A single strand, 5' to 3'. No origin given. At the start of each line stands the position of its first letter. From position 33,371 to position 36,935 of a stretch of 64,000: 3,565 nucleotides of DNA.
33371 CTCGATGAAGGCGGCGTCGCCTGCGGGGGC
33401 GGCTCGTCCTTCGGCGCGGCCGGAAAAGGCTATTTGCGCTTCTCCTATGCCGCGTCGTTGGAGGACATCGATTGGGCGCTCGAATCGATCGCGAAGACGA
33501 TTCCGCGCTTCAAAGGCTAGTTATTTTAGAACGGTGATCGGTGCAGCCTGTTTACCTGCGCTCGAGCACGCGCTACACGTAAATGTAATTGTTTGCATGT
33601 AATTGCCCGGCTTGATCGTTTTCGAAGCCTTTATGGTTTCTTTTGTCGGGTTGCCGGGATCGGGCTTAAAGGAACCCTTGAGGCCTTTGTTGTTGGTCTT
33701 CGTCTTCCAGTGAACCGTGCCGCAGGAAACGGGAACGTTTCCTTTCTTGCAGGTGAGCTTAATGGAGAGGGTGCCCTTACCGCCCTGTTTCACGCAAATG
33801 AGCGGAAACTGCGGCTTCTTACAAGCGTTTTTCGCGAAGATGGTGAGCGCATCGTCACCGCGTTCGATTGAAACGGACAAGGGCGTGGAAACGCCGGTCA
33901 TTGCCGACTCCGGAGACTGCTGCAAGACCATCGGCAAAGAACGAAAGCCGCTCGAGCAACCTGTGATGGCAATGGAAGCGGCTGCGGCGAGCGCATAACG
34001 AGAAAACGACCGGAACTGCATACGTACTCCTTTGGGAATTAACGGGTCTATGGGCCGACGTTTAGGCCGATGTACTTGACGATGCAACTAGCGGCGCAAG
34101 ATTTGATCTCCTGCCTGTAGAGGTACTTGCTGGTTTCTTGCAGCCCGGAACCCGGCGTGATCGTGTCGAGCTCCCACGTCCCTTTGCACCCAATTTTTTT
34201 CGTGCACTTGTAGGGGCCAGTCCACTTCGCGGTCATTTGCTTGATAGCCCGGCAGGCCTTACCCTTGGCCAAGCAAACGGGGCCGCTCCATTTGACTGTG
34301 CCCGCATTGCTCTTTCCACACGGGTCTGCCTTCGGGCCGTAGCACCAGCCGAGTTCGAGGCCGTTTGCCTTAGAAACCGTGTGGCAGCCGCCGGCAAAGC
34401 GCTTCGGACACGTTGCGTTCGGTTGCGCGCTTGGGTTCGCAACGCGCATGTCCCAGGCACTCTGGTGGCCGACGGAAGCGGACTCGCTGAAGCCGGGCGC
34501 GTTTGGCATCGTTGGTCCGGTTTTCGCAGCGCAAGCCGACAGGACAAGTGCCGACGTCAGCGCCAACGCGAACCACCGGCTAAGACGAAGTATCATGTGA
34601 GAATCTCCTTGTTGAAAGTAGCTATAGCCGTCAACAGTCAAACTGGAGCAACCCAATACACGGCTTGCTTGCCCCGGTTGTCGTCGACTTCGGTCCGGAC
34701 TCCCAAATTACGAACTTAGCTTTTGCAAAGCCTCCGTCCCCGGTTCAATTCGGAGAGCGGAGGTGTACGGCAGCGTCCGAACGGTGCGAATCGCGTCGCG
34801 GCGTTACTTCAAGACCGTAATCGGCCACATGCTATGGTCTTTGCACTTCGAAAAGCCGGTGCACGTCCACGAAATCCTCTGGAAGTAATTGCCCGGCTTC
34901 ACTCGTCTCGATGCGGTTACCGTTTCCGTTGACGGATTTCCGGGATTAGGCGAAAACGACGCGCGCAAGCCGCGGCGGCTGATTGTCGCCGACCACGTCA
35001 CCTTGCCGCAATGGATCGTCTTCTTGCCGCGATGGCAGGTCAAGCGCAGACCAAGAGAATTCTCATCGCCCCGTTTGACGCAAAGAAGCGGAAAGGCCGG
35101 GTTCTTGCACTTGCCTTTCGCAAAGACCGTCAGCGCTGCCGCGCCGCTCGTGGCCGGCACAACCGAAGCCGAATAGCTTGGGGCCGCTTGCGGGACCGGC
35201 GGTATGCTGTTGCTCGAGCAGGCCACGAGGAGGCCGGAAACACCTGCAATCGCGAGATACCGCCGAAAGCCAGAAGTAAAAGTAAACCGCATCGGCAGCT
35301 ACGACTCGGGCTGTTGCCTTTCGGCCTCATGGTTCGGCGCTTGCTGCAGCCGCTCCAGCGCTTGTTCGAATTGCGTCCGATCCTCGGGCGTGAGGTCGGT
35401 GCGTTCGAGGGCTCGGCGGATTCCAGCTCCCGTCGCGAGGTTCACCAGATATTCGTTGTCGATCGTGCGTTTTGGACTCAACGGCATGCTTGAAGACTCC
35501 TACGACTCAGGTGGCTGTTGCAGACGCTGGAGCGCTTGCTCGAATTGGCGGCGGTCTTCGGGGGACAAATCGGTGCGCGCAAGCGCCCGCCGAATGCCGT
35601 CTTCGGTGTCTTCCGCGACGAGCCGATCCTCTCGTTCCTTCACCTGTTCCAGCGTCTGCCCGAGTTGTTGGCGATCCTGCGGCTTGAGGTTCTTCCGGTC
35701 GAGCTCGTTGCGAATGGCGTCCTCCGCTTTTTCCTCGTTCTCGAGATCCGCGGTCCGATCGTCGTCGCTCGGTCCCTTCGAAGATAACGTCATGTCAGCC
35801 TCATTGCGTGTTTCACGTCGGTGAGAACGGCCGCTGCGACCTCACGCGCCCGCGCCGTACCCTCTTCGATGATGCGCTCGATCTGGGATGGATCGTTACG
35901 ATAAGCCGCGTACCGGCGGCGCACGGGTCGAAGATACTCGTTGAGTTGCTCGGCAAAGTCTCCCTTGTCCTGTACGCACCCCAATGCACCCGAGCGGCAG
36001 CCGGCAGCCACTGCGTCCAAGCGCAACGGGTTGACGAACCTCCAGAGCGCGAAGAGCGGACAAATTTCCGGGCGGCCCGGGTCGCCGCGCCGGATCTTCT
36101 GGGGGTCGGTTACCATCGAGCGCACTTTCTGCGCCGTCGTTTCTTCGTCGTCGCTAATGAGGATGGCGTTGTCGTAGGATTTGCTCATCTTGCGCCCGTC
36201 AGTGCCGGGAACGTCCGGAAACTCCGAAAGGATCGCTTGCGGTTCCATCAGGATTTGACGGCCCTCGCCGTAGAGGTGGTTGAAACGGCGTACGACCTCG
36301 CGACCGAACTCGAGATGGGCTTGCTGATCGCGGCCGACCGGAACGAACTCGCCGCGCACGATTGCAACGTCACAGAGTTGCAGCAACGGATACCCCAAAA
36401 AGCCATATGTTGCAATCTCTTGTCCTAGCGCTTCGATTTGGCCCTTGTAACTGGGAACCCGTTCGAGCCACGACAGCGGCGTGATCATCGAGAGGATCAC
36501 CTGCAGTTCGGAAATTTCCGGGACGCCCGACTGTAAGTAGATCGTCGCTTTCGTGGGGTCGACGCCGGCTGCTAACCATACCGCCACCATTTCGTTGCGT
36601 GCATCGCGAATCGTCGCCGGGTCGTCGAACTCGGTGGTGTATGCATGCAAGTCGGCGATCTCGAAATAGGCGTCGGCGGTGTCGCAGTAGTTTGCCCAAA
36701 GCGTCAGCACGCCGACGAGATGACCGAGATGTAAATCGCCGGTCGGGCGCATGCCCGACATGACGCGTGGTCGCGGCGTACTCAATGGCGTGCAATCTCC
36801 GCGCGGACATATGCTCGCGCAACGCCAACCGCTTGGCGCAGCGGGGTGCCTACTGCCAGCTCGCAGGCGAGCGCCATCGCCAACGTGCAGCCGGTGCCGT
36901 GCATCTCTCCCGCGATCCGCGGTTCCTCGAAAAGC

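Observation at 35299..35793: Tandem small charged proteins built from a repeated ~30-aa helix-LxP-helix motif, translationally coupled to trpS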

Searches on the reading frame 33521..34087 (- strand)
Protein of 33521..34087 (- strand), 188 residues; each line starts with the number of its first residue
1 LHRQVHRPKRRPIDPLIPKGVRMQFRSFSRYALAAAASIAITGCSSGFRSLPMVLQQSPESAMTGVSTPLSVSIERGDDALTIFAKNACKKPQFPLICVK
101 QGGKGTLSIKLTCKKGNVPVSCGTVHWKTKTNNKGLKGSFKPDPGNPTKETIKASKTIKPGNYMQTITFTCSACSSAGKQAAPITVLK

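Call 3: search_protein_families(library=pfam, proteins=[window:33521-34087:-], max_evalue=1)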
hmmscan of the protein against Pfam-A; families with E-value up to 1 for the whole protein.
window:33521-34087:- (188 aa): 2 families
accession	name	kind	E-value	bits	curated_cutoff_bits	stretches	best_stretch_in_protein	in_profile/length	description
PF13824.12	zf-Mss51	-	0.11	13.2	27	1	107-132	11-36/55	Zinc-finger of mitochondrial splicing suppressor 51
PF04016.18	DUF364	-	0.19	11.8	23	1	26-72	53-102/147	Putative heavy-metal chelation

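Call 35: search_protein_families(library=ncbifam, proteins=[window:33521-34087:-], max_evalue=1)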
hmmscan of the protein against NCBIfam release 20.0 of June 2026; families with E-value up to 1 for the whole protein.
window:33521-34087:- (188 aa): 1 family
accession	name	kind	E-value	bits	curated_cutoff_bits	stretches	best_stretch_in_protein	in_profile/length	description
NF046073.1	UpsA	equivalog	0.0013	18.9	130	1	87-173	38-123/136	pilin subunit UpsA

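Call 57: search_protein_families(library=phrogs, proteins=[window:33521-34087:-], max_evalue=0.1)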
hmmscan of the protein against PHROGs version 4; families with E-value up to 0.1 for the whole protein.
window:33521-34087:- (188 aa): 0 families

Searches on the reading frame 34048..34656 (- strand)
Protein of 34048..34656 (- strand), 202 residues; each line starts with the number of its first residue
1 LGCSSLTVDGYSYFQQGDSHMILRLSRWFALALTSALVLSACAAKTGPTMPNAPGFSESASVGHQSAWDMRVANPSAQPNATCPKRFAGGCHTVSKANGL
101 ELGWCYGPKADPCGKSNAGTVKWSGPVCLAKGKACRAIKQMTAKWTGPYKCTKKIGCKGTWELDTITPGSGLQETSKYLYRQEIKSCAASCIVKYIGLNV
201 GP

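Call 3: search_protein_families(library=pfam, proteins=[window:34048-34656:-], max_evalue=1)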
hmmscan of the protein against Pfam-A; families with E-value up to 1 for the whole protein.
window:34048-34656:- (202 aa): 0 families

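Call 35: search_protein_families(library=ncbifam, proteins=[window:34048-34656:-], max_evalue=1)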
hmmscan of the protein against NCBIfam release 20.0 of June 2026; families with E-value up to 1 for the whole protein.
window:34048-34656:- (202 aa): 1 family
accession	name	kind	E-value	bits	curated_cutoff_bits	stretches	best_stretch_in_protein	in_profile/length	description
NF047408.1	SA0632_fam_LP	equivalog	0.28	10.8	70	1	27-43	3-19/68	SA0632 family lipoprotein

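Call 57: search_protein_families(library=phrogs, proteins=[window:34048-34656:-], max_evalue=0.1)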
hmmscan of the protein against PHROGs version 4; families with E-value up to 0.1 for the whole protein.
window:34048-34656:- (202 aa): 0 families

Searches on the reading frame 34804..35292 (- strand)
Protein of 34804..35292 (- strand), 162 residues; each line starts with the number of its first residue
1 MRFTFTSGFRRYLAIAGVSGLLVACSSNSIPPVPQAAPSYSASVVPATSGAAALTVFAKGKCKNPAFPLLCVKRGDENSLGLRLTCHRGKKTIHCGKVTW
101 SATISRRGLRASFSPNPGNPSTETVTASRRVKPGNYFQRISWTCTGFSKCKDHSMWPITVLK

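Call 3: search_protein_families(library=pfam, proteins=[window:34804-35292:-], max_evalue=1)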
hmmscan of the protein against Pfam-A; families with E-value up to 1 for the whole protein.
window:34804-35292:- (162 aa): 1 family
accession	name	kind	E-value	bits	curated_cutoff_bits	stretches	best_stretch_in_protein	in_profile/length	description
PF11895.13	Peroxidase_ext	-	0.0074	16.7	25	1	21-80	22-74/79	Fungal peroxidase extension region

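Call 35: search_protein_families(library=ncbifam, proteins=[window:34804-35292:-], max_evalue=1)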
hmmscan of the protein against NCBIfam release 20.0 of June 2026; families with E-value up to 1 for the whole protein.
window:34804-35292:- (162 aa): 0 families

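Call 57: search_protein_families(library=phrogs, proteins=[window:34804-35292:-], max_evalue=0.1)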
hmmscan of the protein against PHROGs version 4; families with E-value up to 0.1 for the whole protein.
window:34804-35292:- (162 aa): 0 families

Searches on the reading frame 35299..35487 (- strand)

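Call 3: search_protein_families(library=pfam, proteins=[window:35299-35487:-], max_evalue=1)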
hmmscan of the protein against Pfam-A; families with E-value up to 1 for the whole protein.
window:35299-35487:- (62 aa): 6 families
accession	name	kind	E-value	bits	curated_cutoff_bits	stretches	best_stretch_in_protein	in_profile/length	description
PF07872.17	DUF1659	-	0.054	13.8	24.1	1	30-59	37-66/72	Protein of unknown function (DUF1659)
PF02271.21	UCR_14kD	-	0.062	13.7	27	1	26-50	24-48/100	Ubiquinol-cytochrome C reductase complex 14kD subunit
PF10153.14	Efg1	-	0.12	13.2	25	1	23-59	8-44/113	rRNA-processing protein Efg1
PF17944.6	Arg_decarbox_C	-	0.15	13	23.3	1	23-46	19-43/51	Arginine decarboxylase C-terminal helical extension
PF13519.12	VWA_2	-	0.26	12.4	27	1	21-57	60-94/107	von Willebrand factor type A domain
PF11293.13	DUF3094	-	0.46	10.6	27.1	1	32-58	4-26/55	Protein of unknown function (DUF3094)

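Call 35: search_protein_families(library=ncbifam, proteins=[window:35299-35487:-], max_evalue=1)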
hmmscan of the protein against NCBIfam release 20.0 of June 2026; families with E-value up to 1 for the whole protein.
window:35299-35487:- (62 aa): 0 families

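Call 57: search_protein_families(library=phrogs, proteins=[window:35299-35487:-], max_evalue=0.1)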
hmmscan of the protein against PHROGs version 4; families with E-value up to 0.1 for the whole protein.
window:35299-35487:- (62 aa): 1 family
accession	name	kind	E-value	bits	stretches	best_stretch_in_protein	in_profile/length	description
phrog_2377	-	connector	0.015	16.1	1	16-55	2-40/184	head-tail adaptor Ad1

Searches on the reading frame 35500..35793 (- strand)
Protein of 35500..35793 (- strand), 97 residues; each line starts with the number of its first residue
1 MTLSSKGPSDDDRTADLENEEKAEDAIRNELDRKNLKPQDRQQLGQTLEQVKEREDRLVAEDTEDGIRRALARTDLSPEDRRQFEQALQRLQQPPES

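Call 3: search_protein_families(library=pfam, proteins=[window:35500-35793:-], max_evalue=1)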
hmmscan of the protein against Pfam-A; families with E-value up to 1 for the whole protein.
window:35500-35793:- (97 aa): 8 families
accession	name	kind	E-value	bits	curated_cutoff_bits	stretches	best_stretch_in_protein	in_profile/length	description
PF08938.16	HBS1_N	-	0.00051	20.8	26.4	2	16-70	6-53/78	HBS1 N-terminus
PF17944.6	Arg_decarbox_C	-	0.0017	19.3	23.3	1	65-90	17-43/51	Arginine decarboxylase C-terminal helical extension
PF15188.11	CCDC-167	-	0.024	15.3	27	0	66-92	22-48/84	Coiled-coil domain-containing protein 167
PF10335.14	DUF294_C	-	0.055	13.7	22.5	1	22-58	105-141/145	Putative nucleotidyltransferase substrate binding domain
PF08891.16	YfcL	-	0.058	14.1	25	1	48-93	40-83/83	YfcL protein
PF07499.19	RuvA_C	-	0.18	12.7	24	1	41-72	17-44/47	RuvA, C-terminal domain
PF02912.23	Phe_tRNA-synt_N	-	0.27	11.7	22.3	1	34-64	28-58/69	Aminoacyl tRNA synthetase class II, N-terminal domain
PF20242.3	Emfourin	-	0.38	11.6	27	0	28-56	16-44/91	Emfourin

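Call 7: find_homologous_proteins(query=window:35500-35793:-, max_evalue=0.01)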
Query window:35500-35793:- (97 aa): 4 proteins with E <= 0.01 among 8 candidates.
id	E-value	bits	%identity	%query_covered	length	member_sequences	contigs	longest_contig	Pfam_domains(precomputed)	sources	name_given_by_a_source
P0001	5.9e-51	188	100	100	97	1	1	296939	-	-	-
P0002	1.2e-38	149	81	100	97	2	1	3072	-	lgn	-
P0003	7.6e-21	92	61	91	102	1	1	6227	-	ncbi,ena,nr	ncbi:MAG: hypothetical protein JO092_01435 [Candidatus Eremiobacteraeota bacterium]|nr:hypothetical 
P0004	1.3e-19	88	57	92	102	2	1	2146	-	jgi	jgi:hypothetical protein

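Call 26: find_encoding_contigs(protein=P0002, flank=4000, max_places=3)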
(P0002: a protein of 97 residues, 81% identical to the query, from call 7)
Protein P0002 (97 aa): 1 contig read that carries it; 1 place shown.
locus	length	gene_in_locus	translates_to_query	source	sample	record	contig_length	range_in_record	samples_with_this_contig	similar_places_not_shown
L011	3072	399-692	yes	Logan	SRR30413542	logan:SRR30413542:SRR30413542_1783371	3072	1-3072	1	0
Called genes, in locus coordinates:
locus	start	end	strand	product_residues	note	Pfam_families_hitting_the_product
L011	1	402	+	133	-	?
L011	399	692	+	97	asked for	-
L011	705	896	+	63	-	-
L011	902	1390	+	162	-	-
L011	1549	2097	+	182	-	-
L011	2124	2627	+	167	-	-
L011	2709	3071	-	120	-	?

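Call 27: find_encoding_contigs(protein=P0003, flank=6000, max_places=3)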
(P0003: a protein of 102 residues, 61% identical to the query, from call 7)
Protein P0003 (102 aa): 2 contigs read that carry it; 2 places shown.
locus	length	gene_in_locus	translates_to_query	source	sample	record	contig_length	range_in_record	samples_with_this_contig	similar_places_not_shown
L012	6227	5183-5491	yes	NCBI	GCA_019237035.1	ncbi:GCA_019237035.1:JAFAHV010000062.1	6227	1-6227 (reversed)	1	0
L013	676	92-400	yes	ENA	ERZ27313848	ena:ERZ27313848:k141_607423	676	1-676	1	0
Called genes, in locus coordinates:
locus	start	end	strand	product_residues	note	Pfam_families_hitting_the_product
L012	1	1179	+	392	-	PF01743:PolyA_pol, PF12627:PolyA_pol_RNAbd, PF01966:HD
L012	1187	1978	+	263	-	PF00142:Fer4_NifH, PF01656:CbiA, PF02374:ArsA_ATPase (weak), PF06564:CBP_BcsQ, PF09140:MipZ, PF10609:ParA, PF13614:AAA_31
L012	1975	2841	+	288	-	PF02195:ParB_N, PF23433:DUF7119 (faint), PF17762:HTH_ParB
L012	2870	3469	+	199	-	PF02581:TMP-TENI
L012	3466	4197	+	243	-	PF08543:Phos_pyr_kin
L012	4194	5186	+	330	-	PF00579:tRNA-synt_1b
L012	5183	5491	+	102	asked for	-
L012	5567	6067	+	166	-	-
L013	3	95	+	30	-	?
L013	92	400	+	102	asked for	-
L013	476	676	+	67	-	?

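Call 35: search_protein_families(library=ncbifam, proteins=[window:35500-35793:-], max_evalue=1)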
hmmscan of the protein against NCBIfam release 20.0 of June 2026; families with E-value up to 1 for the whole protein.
window:35500-35793:- (97 aa): 3 families
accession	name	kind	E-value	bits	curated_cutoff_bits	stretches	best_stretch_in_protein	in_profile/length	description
NF005965.0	PRK08055.1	equivalog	0.025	14.1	179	1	19-54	146-181/182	chorismate mutase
TIGR02392.1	rpoH_proteo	equivalog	0.23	11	323.1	1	9-92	176-265/270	RNA polymerase sigma factor RpoH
TIGR03967.2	mycofact_MftB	equivalog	0.29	11.5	33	0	63-93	48-78/85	mycofactocin biosynthesis chaperone MftB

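Call 57: search_protein_families(library=phrogs, proteins=[window:35500-35793:-], max_evalue=0.1)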
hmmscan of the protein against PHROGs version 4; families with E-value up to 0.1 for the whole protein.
window:35500-35793:- (97 aa): 0 families

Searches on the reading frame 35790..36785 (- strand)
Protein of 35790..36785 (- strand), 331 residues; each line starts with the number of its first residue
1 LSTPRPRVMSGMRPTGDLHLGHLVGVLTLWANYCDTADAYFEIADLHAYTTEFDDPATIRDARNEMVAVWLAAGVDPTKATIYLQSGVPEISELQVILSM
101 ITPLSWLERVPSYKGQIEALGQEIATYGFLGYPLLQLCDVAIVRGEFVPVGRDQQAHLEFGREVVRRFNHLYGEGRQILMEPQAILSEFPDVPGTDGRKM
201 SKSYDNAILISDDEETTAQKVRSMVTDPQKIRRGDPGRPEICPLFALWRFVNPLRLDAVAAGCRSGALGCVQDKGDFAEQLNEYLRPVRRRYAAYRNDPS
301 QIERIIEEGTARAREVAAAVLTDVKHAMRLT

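Call 3: search_protein_families(library=pfam, proteins=[window:35790-36785:-], max_evalue=1)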
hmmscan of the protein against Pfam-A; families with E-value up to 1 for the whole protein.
window:35790-36785:- (331 aa): 1 family
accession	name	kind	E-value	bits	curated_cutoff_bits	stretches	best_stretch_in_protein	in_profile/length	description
PF00579.31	tRNA-synt_1b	-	6.6e-60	203.3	21.1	1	4-285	4-291/292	tRNA synthetases class I (W and Y)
